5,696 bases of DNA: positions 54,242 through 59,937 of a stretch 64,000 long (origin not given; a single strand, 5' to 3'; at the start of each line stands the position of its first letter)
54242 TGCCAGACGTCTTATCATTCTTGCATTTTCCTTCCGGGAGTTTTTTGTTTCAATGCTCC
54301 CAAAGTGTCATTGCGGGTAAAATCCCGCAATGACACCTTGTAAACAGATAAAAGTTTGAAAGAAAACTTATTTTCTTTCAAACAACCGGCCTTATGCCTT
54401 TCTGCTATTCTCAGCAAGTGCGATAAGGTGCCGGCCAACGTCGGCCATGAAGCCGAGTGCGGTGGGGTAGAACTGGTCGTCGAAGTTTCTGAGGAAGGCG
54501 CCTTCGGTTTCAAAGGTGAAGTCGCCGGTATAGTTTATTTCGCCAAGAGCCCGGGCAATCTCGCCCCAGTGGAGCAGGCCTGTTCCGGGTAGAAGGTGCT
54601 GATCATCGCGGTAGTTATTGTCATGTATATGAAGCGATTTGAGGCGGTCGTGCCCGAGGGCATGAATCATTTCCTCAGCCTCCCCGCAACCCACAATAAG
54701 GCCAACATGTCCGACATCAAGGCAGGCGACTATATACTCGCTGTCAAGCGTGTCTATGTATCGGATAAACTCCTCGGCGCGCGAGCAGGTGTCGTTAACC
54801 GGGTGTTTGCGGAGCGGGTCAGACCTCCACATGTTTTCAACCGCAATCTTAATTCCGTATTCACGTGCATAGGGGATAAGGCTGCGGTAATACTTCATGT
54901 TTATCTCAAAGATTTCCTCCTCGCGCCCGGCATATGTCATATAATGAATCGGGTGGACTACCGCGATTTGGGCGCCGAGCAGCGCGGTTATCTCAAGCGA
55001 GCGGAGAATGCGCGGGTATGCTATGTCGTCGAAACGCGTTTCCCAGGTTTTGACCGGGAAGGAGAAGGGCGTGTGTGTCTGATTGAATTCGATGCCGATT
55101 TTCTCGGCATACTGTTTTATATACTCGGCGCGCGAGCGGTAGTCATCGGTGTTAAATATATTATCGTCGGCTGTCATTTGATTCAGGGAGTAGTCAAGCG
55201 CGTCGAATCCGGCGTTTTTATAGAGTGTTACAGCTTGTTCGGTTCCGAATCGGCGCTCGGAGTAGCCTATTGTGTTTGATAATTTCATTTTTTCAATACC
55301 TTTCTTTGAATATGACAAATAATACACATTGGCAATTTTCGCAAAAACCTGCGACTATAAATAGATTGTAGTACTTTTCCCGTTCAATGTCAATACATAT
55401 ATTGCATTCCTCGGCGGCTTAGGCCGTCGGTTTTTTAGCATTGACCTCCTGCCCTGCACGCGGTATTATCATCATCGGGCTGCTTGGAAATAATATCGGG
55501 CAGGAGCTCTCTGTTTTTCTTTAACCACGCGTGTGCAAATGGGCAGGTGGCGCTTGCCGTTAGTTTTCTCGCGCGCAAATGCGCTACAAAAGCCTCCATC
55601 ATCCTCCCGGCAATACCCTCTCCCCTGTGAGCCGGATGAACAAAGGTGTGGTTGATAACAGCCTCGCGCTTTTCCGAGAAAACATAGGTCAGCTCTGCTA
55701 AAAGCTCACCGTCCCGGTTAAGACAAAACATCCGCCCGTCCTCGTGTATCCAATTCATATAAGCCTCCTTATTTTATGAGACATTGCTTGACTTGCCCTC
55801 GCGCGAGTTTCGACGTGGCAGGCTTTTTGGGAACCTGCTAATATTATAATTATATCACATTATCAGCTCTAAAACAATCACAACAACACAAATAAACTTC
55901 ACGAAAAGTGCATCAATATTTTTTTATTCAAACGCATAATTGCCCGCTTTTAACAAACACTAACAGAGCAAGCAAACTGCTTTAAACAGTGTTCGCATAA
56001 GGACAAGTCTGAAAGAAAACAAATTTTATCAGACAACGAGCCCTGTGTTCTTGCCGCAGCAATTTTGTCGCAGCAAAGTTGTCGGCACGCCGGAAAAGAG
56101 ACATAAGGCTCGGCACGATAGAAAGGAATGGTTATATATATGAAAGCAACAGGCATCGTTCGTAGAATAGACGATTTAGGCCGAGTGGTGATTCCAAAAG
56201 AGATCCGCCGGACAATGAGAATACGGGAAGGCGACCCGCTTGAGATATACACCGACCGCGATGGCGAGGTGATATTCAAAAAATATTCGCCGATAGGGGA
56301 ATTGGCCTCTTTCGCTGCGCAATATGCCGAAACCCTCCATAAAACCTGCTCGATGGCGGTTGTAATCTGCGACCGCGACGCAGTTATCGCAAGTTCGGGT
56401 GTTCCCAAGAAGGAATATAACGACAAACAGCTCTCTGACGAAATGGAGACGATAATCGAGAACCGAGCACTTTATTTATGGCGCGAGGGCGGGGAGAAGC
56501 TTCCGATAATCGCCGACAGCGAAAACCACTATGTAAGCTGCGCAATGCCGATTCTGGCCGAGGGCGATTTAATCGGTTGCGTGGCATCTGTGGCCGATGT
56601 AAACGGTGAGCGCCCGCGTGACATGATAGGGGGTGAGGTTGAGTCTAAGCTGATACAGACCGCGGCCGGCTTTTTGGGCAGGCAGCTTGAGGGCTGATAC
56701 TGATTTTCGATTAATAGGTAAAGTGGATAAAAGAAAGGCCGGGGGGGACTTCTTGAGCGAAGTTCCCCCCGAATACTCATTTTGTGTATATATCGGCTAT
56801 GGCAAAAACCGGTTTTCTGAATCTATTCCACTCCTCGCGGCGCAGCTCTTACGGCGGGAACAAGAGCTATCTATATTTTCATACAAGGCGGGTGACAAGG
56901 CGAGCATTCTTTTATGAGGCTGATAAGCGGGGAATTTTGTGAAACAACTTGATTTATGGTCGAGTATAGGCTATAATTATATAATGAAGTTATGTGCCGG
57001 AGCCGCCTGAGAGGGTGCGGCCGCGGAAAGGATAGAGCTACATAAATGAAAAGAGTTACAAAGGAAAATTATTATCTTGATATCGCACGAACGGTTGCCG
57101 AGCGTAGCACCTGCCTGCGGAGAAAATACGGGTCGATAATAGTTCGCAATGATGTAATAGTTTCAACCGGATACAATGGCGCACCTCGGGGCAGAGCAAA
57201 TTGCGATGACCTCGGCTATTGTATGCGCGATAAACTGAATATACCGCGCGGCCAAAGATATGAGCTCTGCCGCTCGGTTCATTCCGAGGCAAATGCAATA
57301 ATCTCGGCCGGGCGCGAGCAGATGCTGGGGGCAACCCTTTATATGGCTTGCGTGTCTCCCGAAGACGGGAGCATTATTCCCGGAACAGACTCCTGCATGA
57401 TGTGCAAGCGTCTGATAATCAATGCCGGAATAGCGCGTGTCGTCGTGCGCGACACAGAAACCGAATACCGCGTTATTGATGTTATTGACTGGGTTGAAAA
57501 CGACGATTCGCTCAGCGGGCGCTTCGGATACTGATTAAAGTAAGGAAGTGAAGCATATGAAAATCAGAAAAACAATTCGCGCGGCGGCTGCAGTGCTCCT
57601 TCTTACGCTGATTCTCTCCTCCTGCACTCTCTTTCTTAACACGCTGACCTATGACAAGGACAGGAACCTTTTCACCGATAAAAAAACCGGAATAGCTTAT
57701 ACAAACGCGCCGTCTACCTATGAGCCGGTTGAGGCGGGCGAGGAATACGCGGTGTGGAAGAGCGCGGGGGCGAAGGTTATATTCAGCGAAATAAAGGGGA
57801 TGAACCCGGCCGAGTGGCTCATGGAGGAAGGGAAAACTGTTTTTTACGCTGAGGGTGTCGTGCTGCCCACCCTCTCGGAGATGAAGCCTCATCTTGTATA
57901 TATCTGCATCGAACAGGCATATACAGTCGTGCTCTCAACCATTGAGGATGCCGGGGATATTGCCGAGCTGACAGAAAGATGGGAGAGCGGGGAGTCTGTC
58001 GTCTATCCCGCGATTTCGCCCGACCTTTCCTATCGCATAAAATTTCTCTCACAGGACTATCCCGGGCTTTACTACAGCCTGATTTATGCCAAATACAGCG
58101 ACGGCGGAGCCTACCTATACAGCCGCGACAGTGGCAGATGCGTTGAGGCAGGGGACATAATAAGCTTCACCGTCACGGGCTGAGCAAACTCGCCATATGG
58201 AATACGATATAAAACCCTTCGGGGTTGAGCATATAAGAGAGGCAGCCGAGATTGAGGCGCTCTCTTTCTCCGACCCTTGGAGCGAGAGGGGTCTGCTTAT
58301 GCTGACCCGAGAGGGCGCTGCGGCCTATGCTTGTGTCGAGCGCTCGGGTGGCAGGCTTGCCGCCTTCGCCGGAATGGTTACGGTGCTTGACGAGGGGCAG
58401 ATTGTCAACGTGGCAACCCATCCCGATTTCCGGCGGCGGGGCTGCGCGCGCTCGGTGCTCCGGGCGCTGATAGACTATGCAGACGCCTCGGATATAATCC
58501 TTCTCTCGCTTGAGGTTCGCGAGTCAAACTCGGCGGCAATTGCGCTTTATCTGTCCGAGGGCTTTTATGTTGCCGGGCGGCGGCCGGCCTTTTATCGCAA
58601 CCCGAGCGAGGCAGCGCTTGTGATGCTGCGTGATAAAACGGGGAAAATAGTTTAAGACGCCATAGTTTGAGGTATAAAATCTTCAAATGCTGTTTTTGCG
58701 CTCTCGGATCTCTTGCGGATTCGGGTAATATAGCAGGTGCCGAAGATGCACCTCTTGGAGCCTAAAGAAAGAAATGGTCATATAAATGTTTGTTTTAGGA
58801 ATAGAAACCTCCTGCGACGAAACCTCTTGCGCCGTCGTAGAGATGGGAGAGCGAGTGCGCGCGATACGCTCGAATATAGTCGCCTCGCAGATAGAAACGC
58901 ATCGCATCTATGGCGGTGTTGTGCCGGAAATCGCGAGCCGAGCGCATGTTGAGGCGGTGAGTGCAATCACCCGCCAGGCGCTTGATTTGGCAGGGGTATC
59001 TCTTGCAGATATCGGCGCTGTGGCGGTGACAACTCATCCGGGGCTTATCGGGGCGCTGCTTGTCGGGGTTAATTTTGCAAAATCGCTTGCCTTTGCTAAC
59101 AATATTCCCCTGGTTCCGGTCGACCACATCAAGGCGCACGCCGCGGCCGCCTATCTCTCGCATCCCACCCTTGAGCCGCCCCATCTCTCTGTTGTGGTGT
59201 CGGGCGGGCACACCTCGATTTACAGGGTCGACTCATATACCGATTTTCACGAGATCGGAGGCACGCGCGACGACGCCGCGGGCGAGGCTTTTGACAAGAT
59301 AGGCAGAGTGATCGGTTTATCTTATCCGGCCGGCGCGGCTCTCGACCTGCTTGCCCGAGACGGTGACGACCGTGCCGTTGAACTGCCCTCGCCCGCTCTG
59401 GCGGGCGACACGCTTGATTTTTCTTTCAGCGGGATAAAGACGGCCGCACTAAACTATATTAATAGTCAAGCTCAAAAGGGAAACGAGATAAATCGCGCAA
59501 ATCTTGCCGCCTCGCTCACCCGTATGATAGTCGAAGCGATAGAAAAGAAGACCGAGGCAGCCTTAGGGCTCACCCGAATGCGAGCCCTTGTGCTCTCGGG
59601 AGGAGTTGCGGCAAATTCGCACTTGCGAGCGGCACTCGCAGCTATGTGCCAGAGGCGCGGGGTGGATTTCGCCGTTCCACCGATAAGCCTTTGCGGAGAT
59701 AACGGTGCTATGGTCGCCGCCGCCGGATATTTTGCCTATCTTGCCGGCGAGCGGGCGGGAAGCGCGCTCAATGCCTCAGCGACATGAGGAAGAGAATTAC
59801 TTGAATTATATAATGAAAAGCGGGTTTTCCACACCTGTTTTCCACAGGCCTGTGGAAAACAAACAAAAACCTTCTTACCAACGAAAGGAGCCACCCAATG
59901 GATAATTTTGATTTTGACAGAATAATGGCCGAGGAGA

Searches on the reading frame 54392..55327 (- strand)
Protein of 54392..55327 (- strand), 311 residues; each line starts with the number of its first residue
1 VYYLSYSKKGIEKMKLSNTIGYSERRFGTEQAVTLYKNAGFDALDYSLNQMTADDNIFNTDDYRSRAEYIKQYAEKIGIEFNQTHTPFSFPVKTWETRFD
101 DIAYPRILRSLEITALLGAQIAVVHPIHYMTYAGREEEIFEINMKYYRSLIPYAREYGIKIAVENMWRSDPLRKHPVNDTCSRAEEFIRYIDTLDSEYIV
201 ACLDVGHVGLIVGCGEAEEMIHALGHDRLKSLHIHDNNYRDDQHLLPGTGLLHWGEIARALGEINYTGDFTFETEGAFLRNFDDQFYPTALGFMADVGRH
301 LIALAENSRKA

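Call 44: search_protein_families(library=pfam, proteins=[window:54392-55327:-], max_evalue=0.000001)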
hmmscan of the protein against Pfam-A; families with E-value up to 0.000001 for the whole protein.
window:54392-55327:- (311 aa): 1 family
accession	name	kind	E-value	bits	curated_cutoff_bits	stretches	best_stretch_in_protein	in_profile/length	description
PF01261.30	AP_endonuc_2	-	1.4e-30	107.3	31.1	1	36-275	4-230/249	Xylose isomerase-like TIM barrel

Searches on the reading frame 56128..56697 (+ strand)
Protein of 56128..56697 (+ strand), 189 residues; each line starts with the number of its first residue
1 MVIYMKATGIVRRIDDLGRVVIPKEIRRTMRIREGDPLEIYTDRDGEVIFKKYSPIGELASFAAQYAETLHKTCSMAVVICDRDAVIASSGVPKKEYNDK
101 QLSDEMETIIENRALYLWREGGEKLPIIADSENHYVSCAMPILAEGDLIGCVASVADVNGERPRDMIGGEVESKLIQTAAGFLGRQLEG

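Call 45: search_protein_families(library=pfam, proteins=[window:56128-56697:+], max_evalue=0.000001)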
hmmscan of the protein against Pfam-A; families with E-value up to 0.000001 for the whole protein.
window:56128-56697:+ (189 aa): 2 families
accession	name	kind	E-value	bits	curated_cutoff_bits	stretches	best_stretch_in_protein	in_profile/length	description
PF15714.11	SpoVT_C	-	5.9e-38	130.3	27.5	1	58-188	1-128/128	Stage V sporulation protein T C-terminal, transcription factor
PF04014.23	MazE_antitoxin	-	1.1e-11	44.9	24.7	1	11-54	1-44/48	Antidote-toxin recognition MazE, bacterial antitoxin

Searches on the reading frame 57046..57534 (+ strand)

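Call 45: search_protein_families(library=pfam, proteins=[window:57046-57534:+], max_evalue=0.000001)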
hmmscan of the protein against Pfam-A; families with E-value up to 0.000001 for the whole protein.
window:57046-57534:+ (162 aa): 2 families
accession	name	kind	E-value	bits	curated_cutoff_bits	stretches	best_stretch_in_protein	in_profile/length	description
PF00383.29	dCMP_cyt_deam_1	-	1.7e-15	57.1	25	1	6-134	3-100/102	Cytidine and deoxycytidylate deaminase zinc-binding region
PF14437.12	MafB19-deam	-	6.3e-07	29.8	27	0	6-135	3-100/142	MafB19-like deaminase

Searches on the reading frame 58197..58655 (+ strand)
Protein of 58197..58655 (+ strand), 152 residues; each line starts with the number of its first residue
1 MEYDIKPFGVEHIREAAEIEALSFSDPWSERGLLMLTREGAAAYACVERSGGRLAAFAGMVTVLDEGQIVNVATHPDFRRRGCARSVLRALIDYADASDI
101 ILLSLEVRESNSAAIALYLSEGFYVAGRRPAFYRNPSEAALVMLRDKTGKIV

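Call 45: search_protein_families(library=pfam, proteins=[window:58197-58655:+], max_evalue=0.000001)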
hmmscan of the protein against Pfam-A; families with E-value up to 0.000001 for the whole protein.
window:58197-58655:+ (152 aa): 4 families
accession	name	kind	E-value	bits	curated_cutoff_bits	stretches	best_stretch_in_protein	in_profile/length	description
PF00583.31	Acetyltransf_1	-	3.2e-14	53.6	20.7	1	16-123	4-116/116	Acetyltransferase (GNAT) family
PF13508.13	Acetyltransf_7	-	3.2e-09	37.5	27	1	47-124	8-83/84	Acetyltransferase (GNAT) domain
PF08445.16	FR47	-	4.5e-08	33.4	22.1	1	54-124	9-78/86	FR47-like protein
PF13673.13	Acetyltransf_10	-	1.8e-07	31.6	23.6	1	56-128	41-112/128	Acetyltransferase (GNAT) domain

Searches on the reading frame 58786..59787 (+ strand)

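Call 45: search_protein_families(library=pfam, proteins=[window:58786-59787:+], max_evalue=0.000001)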
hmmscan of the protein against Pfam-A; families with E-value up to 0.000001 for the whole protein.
window:58786-59787:+ (333 aa): 2 families
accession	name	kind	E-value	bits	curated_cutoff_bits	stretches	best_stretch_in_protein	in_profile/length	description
PF00814.31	TsaD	-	1.3e-86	291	24.8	1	27-311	2-263/264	tRNA N6-adenosine threonylcarbamoyltransferase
PF22521.2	HypF_C_2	-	8.5e-07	29.4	27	0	230-307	159-236/241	Carbamoyltransferase, Kae1-like Domain, second subdomain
